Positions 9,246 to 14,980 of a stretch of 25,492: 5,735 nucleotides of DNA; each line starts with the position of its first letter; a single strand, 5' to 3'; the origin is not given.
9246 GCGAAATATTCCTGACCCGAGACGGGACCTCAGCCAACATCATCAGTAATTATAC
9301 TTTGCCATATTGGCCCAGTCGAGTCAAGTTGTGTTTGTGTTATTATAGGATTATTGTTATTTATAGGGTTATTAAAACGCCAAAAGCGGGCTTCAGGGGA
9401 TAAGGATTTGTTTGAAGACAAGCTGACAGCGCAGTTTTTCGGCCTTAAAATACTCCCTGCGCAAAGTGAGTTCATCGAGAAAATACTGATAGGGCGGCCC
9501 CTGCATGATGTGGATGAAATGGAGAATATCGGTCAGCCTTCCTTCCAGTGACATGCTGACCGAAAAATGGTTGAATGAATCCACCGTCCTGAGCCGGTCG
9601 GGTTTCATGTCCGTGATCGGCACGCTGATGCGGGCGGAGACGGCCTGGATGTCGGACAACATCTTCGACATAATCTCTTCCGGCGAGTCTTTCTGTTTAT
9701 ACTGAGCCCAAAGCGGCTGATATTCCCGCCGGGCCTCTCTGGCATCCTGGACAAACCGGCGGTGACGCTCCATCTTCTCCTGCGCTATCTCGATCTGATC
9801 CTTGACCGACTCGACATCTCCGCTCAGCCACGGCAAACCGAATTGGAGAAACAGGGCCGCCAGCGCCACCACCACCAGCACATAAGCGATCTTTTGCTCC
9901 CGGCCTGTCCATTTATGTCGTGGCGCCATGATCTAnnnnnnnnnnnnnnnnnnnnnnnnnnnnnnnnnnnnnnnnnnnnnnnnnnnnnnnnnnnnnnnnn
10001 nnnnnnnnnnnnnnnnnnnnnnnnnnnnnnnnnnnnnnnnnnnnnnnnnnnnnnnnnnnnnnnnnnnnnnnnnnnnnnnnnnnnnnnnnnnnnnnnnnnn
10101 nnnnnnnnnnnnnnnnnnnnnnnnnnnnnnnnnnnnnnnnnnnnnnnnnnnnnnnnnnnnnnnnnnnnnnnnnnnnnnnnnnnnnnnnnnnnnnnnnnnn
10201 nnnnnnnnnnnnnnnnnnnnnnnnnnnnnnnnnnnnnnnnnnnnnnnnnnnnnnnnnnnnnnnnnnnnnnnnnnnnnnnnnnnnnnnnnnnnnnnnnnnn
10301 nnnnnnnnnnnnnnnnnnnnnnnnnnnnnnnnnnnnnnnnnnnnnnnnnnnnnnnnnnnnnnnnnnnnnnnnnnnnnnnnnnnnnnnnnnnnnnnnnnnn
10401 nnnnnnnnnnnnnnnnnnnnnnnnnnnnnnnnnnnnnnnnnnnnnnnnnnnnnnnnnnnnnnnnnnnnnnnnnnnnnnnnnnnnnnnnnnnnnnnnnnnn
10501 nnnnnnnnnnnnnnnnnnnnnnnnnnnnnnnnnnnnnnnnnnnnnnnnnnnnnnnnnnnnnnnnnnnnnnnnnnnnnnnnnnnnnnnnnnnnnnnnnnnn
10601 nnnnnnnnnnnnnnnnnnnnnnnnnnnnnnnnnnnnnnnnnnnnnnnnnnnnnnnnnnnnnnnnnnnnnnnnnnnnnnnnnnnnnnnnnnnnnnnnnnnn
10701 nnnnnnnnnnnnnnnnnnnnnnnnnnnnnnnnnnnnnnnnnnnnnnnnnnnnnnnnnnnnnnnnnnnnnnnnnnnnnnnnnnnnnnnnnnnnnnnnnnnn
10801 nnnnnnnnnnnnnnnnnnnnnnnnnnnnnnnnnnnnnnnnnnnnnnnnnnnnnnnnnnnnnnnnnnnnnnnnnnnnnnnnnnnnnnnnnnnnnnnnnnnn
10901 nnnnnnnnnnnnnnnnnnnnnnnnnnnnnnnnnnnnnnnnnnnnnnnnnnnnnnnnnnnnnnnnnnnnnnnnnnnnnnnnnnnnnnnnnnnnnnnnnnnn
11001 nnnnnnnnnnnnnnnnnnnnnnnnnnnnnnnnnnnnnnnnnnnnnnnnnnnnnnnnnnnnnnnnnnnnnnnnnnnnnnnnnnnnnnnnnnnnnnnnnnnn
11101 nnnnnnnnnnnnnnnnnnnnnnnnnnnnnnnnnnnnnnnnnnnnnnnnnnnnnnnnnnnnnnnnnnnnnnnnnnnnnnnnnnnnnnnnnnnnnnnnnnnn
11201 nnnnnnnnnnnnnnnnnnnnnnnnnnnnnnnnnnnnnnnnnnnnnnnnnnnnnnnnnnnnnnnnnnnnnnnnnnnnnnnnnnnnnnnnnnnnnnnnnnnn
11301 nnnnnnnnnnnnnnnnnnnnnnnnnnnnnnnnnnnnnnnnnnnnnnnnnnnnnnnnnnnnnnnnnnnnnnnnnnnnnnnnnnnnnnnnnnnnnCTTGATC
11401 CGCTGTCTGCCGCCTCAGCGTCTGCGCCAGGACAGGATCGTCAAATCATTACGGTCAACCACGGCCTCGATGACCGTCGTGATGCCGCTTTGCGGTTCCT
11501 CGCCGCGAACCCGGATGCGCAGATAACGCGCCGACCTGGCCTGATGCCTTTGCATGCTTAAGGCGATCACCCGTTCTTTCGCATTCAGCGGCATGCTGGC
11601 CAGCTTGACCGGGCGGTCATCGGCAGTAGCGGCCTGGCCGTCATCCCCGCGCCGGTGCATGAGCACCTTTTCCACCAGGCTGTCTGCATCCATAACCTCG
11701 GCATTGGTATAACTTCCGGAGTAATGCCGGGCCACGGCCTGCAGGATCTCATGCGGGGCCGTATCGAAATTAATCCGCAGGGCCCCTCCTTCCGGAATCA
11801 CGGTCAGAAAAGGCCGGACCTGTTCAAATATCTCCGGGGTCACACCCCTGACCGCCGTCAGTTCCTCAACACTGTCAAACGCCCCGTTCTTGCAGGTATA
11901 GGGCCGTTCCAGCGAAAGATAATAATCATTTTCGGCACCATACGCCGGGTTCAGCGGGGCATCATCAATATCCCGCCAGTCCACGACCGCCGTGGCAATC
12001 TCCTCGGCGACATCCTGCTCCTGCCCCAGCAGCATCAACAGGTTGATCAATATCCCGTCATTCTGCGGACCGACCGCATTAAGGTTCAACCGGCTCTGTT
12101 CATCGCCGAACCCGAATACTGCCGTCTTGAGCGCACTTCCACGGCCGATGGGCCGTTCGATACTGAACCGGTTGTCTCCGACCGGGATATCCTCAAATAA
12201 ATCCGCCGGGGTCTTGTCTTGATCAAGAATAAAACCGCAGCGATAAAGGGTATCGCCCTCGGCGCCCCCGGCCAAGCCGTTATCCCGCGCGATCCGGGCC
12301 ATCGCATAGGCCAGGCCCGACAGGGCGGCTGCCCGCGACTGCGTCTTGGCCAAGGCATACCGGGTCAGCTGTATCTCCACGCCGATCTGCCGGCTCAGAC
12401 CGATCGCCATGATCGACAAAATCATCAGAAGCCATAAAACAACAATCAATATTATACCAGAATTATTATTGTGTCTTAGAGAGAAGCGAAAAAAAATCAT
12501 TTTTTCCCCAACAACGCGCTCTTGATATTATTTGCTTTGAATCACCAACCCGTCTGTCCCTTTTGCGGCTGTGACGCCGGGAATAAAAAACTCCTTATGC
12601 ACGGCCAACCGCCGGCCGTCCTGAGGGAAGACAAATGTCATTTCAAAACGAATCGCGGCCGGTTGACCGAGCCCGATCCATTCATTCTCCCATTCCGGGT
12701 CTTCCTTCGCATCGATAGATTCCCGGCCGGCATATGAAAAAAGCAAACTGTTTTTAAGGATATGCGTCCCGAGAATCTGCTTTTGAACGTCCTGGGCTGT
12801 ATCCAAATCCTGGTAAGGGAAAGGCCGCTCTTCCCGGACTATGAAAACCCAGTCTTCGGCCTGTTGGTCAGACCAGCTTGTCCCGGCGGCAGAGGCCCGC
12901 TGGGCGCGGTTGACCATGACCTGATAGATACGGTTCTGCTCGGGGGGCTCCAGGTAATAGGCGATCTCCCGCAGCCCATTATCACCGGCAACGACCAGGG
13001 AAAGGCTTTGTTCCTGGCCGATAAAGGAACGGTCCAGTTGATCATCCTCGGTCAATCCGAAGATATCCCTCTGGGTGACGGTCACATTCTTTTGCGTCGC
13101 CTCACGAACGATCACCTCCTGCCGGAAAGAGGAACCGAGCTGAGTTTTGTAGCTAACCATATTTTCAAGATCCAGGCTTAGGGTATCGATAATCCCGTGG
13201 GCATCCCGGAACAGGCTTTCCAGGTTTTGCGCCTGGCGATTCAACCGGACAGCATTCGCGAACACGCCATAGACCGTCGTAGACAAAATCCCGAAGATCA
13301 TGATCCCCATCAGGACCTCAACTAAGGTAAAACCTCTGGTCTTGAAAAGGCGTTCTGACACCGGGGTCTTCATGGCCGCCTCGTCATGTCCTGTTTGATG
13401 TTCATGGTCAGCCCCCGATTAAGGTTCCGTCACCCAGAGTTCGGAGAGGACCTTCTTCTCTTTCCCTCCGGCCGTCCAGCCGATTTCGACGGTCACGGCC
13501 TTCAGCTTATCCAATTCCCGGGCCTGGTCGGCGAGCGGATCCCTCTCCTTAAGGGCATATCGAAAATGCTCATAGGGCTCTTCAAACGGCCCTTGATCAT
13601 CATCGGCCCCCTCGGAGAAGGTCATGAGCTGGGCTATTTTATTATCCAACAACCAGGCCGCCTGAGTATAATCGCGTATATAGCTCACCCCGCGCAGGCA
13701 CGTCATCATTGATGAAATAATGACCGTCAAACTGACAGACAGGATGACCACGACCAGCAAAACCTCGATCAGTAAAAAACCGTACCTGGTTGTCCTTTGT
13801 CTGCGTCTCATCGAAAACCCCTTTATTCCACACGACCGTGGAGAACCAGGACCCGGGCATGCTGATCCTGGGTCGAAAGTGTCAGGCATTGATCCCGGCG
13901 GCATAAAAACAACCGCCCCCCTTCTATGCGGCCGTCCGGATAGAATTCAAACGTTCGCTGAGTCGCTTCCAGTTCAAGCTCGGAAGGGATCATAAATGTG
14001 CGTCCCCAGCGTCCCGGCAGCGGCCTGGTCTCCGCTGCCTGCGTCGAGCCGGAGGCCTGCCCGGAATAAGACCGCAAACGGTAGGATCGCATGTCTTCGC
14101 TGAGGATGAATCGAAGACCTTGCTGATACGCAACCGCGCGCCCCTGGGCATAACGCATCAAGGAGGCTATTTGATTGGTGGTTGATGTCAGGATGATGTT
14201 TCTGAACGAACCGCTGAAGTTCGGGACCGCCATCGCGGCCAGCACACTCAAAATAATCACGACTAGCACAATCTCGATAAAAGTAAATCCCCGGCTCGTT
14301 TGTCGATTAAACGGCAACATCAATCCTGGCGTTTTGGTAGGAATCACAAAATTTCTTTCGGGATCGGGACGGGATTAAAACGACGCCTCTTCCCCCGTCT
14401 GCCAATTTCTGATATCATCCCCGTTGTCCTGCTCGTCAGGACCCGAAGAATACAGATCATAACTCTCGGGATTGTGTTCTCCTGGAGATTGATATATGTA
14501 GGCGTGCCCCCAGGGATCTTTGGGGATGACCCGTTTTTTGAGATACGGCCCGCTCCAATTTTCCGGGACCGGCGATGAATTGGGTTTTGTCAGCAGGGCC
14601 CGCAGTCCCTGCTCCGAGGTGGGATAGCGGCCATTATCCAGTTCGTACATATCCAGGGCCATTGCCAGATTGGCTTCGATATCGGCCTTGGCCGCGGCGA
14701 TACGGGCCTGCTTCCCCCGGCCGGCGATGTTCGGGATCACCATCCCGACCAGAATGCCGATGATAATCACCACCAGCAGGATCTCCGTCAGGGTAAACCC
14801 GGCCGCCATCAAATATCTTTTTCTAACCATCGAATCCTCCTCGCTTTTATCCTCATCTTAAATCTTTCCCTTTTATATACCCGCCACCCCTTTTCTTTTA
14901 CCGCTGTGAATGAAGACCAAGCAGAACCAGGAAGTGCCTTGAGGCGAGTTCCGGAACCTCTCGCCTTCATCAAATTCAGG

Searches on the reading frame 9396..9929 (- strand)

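Call 13: search_protein_families(library=pfam, proteins=[window:9396-9929:-], max_evalue=0.001)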
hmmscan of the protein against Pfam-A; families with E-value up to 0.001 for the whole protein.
window:9396-9929:- (178 aa): 0 families

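Call 22: search_protein_families(library=pfam, proteins=[window:9396-9929:-], max_evalue=10)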
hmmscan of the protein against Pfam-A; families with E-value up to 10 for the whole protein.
window:9396-9929:- (178 aa): 4 families
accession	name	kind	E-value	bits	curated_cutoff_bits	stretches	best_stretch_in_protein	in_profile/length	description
PF04350.18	PilO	-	0.0062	17.1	22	1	42-140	4-105/145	Pilus assembly protein, PilO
PF10741.14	T2SSM_b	-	0.02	15.2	21.7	1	79-159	8-88/111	Type II secretion system (T2SS), protein M subtype b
PF04612.17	T2SSM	-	0.076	13.6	27.8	1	8-74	12-71/160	Type II secretion system (T2SS), protein M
PF06376.17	AGP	-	0.09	13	25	1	12-28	18-34/36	Arabinogalactan peptide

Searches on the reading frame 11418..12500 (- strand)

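Call 13: search_protein_families(library=pfam, proteins=[window:11418-12500:-], max_evalue=0.001)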
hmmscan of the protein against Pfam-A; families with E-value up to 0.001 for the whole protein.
window:11418-12500:- (361 aa): 2 families
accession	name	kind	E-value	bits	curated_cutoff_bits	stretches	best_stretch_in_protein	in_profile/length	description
PF21687.3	T2SSK_1st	-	2.4e-22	80.1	26.2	1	136-237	1-107/107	Type II secretion system (T2SS), protein K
PF12836.13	HHH_3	-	3.7e-06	27.4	27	1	204-233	36-65/65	Helix-hairpin-helix motif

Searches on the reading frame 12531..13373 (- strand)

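Call 12: search_protein_families(library=pfam, proteins=[window:12531-13373:-], max_evalue=0.001)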
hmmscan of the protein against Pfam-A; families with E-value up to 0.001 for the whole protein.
window:12531-13373:- (281 aa): 1 family
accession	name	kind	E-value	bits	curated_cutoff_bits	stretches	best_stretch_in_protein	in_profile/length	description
PF07963.17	N_methyl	-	1.9e-06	27.7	21.2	1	11-35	3-27/27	Prokaryotic N-terminal methylation motif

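Call 22: search_protein_families(library=pfam, proteins=[window:12531-13373:-], max_evalue=10)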
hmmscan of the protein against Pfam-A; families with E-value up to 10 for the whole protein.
window:12531-13373:- (281 aa): 1 family
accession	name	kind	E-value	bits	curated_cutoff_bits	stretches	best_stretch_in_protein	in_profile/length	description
PF07963.17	N_methyl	-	1.9e-06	27.7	21.2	1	11-35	3-27/27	Prokaryotic N-terminal methylation motif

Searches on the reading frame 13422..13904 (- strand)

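Call 22: search_protein_families(library=pfam, proteins=[window:13422-13904:-], max_evalue=10)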
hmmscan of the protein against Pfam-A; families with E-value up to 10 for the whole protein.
window:13422-13904:- (161 aa): 2 families
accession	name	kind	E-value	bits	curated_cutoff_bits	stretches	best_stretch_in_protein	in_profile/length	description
PF07963.17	N_methyl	-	0.32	11.1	21.2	1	45-62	9-26/27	Prokaryotic N-terminal methylation motif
PF17823.6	DUF5585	-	0.35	10.2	25.6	1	47-88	431-473/480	Family of unknown function (DUF5585)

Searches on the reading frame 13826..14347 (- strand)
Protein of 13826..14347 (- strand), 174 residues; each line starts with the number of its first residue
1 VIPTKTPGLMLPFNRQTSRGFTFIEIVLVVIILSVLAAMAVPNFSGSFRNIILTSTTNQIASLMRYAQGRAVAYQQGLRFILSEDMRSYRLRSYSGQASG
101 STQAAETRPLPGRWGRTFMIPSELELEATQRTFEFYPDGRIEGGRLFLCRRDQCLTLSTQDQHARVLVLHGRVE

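Call 12: search_protein_families(library=pfam, proteins=[window:13826-14347:-], max_evalue=0.001)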
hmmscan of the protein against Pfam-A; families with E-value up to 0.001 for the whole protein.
window:13826-14347:- (174 aa): 2 families
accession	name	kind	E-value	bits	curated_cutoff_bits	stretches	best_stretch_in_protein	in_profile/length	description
PF07963.17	N_methyl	-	8.5e-06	25.6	21.2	1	17-41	3-27/27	Prokaryotic N-terminal methylation motif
PF12019.13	GspH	-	1e-05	26.4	21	1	57-157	2-104/108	Type II transport protein GspH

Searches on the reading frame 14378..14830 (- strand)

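Call 12: search_protein_families(library=pfam, proteins=[window:14378-14830:-], max_evalue=0.001)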
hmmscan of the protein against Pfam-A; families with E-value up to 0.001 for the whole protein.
window:14378-14830:- (151 aa): 1 family
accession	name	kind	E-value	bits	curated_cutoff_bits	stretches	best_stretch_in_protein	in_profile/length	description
PF08334.16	T2SSG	-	1.7e-35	121.7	21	1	34-140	1-105/108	Type II secretion system (T2SS), protein G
